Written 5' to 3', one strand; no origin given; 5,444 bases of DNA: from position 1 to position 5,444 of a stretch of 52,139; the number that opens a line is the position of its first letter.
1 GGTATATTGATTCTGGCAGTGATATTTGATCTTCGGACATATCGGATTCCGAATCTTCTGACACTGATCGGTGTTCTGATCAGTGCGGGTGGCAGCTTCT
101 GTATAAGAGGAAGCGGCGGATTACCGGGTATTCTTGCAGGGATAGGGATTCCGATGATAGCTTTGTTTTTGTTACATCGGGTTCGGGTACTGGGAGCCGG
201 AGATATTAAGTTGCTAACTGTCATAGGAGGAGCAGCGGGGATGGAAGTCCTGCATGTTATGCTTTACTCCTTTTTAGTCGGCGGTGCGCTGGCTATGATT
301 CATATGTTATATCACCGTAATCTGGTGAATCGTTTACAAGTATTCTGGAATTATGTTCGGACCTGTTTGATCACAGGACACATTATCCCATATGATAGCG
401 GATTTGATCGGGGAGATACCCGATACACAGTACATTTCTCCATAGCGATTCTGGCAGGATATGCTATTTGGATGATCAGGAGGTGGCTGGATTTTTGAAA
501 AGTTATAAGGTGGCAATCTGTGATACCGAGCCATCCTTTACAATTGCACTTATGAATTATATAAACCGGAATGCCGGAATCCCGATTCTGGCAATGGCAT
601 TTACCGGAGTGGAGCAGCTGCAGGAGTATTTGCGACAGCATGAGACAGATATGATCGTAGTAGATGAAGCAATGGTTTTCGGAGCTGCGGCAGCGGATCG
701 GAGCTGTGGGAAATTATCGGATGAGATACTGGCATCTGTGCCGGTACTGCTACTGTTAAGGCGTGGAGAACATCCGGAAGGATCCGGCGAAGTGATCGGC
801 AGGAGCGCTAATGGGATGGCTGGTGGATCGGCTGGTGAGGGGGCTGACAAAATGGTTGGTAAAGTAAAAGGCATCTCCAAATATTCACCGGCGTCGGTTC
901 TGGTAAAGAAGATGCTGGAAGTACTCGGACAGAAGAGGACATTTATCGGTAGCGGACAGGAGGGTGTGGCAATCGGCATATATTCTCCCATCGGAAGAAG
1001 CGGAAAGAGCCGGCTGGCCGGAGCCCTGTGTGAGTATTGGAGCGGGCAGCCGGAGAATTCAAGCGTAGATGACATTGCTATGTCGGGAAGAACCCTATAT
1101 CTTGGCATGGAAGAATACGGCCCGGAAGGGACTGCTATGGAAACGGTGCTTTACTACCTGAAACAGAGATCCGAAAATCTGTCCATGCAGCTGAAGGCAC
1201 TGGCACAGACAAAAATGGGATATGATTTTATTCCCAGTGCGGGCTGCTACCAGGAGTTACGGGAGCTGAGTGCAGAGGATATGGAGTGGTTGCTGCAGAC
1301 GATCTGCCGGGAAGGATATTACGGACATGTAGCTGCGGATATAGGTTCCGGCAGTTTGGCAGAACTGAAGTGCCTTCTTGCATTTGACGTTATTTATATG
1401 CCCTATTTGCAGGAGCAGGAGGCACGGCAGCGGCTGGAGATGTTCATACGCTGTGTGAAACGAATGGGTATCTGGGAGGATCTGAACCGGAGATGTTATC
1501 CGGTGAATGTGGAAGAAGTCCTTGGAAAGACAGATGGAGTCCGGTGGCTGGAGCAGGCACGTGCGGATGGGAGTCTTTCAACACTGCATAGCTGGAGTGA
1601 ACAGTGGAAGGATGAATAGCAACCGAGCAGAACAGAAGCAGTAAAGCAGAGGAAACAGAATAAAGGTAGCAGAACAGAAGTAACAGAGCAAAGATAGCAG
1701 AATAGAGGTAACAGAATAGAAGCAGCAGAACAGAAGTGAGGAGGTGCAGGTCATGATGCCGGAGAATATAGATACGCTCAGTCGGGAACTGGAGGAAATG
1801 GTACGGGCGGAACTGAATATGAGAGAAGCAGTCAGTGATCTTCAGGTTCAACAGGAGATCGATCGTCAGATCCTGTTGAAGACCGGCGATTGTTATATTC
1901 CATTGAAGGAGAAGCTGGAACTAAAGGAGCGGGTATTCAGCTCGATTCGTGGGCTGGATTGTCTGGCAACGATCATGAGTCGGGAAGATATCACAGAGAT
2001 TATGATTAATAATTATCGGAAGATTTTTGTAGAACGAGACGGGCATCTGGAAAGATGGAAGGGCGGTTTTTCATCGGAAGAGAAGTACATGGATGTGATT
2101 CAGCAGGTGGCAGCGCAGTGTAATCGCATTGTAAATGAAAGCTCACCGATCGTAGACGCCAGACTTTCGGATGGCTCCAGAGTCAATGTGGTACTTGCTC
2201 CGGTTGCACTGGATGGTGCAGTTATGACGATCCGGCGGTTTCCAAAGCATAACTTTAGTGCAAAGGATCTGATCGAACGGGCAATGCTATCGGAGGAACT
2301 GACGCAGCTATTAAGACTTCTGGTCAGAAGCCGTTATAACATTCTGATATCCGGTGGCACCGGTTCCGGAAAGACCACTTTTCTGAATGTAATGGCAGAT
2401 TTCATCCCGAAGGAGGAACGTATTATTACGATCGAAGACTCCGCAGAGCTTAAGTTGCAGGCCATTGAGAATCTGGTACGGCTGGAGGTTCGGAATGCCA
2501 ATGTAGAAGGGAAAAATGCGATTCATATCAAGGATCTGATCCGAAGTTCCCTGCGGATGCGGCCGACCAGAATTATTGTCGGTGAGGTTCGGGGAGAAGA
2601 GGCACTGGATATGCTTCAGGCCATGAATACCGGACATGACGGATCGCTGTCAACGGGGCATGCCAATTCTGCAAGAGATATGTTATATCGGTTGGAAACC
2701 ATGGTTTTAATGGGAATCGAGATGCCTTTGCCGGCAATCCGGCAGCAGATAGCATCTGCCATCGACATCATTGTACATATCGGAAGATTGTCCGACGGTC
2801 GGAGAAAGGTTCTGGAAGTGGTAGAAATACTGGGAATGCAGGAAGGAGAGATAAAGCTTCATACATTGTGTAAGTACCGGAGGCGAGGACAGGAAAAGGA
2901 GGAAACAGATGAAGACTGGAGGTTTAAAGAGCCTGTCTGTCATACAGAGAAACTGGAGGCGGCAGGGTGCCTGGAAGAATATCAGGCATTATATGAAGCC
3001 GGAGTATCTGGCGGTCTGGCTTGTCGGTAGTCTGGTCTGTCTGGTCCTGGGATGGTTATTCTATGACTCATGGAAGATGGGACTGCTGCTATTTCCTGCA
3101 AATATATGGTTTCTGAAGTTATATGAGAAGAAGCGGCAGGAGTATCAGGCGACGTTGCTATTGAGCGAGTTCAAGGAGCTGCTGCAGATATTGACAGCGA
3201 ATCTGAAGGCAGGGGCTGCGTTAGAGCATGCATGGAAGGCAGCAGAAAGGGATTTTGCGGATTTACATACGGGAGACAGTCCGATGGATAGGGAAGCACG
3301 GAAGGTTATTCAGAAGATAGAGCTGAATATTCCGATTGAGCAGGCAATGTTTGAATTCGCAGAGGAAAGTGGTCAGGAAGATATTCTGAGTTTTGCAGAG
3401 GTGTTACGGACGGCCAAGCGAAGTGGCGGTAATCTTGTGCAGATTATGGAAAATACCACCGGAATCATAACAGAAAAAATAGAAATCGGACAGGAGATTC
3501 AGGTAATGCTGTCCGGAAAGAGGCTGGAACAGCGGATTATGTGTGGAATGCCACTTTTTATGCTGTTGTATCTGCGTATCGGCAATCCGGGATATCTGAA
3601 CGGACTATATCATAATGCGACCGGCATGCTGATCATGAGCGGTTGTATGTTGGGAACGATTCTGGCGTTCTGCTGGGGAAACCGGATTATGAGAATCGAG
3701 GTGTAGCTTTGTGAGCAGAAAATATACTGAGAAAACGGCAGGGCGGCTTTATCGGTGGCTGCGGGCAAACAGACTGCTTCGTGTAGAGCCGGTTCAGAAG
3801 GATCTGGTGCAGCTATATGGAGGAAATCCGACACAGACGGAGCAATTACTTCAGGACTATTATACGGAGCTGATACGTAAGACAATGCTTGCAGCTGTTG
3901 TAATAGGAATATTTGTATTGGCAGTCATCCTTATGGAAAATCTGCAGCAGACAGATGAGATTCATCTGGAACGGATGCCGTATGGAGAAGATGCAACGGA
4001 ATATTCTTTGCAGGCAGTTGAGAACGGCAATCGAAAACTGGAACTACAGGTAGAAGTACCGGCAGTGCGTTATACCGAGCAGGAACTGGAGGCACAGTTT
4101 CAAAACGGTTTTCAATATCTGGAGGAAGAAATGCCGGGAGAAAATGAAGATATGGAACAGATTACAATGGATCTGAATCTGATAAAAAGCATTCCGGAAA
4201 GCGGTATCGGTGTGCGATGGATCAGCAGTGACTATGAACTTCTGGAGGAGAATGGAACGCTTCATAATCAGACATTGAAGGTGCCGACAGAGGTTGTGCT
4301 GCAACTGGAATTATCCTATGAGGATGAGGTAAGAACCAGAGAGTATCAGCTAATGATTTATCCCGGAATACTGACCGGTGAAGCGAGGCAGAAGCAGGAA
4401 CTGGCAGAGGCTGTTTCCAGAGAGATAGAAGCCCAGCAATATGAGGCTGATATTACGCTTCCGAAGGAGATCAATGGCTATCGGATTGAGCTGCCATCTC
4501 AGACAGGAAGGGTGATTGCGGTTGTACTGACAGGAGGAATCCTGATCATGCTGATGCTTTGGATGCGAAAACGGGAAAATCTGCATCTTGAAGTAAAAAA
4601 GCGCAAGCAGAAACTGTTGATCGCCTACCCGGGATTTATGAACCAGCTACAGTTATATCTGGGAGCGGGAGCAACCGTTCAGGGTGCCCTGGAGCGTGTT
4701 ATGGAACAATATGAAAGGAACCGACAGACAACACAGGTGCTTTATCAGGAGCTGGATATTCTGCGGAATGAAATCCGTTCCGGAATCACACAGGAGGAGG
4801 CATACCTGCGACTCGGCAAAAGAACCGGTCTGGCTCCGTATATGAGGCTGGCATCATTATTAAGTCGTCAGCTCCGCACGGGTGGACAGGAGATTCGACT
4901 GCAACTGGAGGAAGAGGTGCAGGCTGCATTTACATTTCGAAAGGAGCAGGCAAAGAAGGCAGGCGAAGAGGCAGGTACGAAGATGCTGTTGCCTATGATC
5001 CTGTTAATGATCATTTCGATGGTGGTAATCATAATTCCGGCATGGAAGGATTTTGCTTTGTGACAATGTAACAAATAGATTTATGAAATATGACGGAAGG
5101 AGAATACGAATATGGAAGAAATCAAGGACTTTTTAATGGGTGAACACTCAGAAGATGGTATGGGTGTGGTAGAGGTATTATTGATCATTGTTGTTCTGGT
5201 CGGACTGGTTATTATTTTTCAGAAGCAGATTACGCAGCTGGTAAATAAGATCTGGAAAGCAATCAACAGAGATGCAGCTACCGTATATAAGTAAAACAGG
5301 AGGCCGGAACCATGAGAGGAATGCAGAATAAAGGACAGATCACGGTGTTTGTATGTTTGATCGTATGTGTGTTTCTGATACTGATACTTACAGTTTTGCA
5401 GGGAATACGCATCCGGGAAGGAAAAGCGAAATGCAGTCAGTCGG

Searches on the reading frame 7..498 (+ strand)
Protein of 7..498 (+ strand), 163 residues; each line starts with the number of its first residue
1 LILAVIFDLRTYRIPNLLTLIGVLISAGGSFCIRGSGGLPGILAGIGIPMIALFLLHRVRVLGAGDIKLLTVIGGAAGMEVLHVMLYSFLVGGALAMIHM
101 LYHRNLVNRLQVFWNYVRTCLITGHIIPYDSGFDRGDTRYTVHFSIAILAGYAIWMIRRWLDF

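Call 36: search_protein_families(library=pfam, proteins=[window:7-498:+], max_evalue=0.001)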
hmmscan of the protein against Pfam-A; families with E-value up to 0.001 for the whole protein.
window:7-498:+ (163 aa): 1 family
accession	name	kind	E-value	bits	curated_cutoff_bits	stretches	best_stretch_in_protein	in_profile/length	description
PF01478.23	Peptidase_A24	-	1.2e-11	45.4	26.5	1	1-96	7-103/104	Type IV leader peptidase family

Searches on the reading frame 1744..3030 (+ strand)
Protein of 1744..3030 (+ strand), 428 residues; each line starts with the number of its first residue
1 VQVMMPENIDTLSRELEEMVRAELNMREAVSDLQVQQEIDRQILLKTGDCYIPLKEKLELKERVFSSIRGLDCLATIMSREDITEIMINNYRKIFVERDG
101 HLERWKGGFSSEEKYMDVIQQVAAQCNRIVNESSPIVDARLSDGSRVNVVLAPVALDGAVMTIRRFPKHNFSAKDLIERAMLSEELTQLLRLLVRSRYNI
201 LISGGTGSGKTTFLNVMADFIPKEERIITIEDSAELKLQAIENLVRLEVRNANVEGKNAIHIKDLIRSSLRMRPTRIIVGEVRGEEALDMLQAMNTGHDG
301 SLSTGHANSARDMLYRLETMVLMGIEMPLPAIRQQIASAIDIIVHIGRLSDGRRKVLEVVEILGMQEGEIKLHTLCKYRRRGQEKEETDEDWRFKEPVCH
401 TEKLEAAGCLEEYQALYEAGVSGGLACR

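Call 36: search_protein_families(library=pfam, proteins=[window:1744-3030:+], max_evalue=0.001)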
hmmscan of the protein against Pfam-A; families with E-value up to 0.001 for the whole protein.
window:1744-3030:+ (428 aa): 6 families
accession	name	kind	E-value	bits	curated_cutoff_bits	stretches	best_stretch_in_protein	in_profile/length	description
PF00437.27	T2SSE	-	4.1e-56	190.7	24.9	1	80-348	13-279/370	Type II/IV secretion system protein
PF12775.13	AAA_7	-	7.8e-06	26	25.8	1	184-243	20-80/181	P-loop containing dynein motor region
PF00005.33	ABC_tran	-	0.00028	21.9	25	0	197-237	11-50/137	ABC transporter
PF01580.24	FtsK_SpoIIIE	-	0.00043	20.2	24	0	198-217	40-59/221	FtsK/SpoIIIE family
PF04851.21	ResIII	-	0.00045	20.6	22.5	0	186-254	12-83/164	Type III restriction enzyme, res subunit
PF13191.12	AAA_16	-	0.00092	20.2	32.6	0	184-251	7-85/167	AAA ATPase domain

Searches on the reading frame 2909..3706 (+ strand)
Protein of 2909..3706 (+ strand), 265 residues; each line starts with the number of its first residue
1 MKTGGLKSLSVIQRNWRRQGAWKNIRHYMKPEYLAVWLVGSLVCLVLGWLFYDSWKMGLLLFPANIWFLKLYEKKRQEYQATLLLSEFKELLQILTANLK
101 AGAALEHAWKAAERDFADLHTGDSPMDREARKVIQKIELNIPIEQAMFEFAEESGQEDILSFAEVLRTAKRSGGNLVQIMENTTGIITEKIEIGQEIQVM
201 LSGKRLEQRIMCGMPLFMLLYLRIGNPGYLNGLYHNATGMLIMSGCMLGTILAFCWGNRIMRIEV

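Call 36: search_protein_families(library=pfam, proteins=[window:2909-3706:+], max_evalue=0.001)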
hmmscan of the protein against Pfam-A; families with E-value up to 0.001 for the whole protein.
window:2909-3706:+ (265 aa): 1 family
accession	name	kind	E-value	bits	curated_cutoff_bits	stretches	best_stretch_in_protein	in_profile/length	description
PF00482.28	T2SSF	-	7.3e-08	32.9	25.2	1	92-222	2-123/125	Type II secretion system (T2SS), protein F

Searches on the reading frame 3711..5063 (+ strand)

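Call 5: search_protein_families(library=pfam, proteins=[window:3711-5063:+], max_evalue=0.1)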
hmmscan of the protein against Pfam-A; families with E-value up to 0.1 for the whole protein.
window:3711-5063:+ (450 aa): 4 families
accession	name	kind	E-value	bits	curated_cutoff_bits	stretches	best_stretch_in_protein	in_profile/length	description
PF00482.28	T2SSF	-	3.5e-07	30.7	25.2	1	309-443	1-125/125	Type II secretion system (T2SS), protein F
PF20578.4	aBig_2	-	0.00044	20.4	27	1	144-216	14-86/89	Atrophied bacterial Ig domain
PF12409.13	P5-ATPase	-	0.0065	17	22.7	1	253-287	6-40/125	P5-type ATPase cation transporter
PF02046.20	COX6A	-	0.068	14.1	25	0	52-103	38-88/112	Cytochrome c oxidase subunit VIa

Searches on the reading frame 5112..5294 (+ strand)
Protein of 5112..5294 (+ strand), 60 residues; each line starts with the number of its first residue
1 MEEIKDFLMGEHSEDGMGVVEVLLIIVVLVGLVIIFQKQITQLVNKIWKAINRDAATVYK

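Call 5: search_protein_families(library=pfam, proteins=[window:5112-5294:+], max_evalue=0.1)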
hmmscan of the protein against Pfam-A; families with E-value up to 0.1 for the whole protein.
window:5112-5294:+ (60 aa): 2 families
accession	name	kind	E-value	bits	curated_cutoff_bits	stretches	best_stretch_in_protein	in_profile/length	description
PF16982.10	Flp1_like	-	1.2e-22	79.5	33.5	1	13-56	5-48/49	Putative Flagellin, Flp1-like, domain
PF03929.21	PepSY_TM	-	0.039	14.2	28.8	1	22-55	13-46/295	PepSY-associated TM region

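Call 28: find_encoding_contigs(protein=window:5112-5294:+, flank=4500, max_places=10)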
Protein window:5112-5294:+ (60 aa): 24 contigs read that carry it; 10 places shown.
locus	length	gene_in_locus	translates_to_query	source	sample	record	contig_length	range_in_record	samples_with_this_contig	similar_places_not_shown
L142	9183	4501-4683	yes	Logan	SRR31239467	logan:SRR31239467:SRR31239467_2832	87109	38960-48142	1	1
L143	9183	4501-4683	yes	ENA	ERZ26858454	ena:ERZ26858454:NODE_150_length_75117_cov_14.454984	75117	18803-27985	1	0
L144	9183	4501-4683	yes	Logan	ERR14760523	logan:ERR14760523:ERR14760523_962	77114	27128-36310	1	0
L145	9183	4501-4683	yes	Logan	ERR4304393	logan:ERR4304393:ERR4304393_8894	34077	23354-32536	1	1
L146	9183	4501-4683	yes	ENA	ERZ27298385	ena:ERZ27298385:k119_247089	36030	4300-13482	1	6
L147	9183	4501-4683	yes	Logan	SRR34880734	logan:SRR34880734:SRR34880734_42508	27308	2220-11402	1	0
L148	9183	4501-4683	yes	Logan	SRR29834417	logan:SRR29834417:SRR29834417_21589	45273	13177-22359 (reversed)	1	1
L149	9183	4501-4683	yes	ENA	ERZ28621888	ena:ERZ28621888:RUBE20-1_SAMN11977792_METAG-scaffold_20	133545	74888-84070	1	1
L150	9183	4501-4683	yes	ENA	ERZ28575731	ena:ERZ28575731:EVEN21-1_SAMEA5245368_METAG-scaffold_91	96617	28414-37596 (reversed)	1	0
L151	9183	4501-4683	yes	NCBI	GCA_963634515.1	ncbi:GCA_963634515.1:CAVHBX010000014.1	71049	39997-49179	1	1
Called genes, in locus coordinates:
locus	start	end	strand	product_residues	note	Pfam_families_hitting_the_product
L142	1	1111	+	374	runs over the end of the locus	-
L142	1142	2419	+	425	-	PF12775:AAA_7 (faint), PF00437:T2SSE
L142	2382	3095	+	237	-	PF00482:T2SSF (weak)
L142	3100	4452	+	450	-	PF00482:T2SSF (weak)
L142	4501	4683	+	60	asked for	PF16982:Flp1_like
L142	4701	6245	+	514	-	PF18960:DUF5702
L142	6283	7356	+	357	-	-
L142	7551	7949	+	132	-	-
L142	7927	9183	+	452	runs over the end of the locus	PF19909:DUF6382, PF16697:Yop-YscD_cpl (weak), PF00498:FHA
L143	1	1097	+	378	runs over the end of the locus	-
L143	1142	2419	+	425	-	PF12775:AAA_7 (faint), PF00437:T2SSE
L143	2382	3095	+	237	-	PF00482:T2SSF (weak)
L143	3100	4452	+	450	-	PF00482:T2SSF (weak)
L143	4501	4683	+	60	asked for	PF16982:Flp1_like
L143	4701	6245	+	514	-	PF18960:DUF5702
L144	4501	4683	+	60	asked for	PF16982:Flp1_like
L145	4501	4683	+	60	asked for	PF16982:Flp1_like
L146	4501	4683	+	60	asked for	PF16982:Flp1_like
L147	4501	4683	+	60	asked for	PF16982:Flp1_like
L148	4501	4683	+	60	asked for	PF16982:Flp1_like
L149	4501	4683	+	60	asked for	PF16982:Flp1_like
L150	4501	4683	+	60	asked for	PF16982:Flp1_like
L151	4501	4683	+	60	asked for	PF16982:Flp1_like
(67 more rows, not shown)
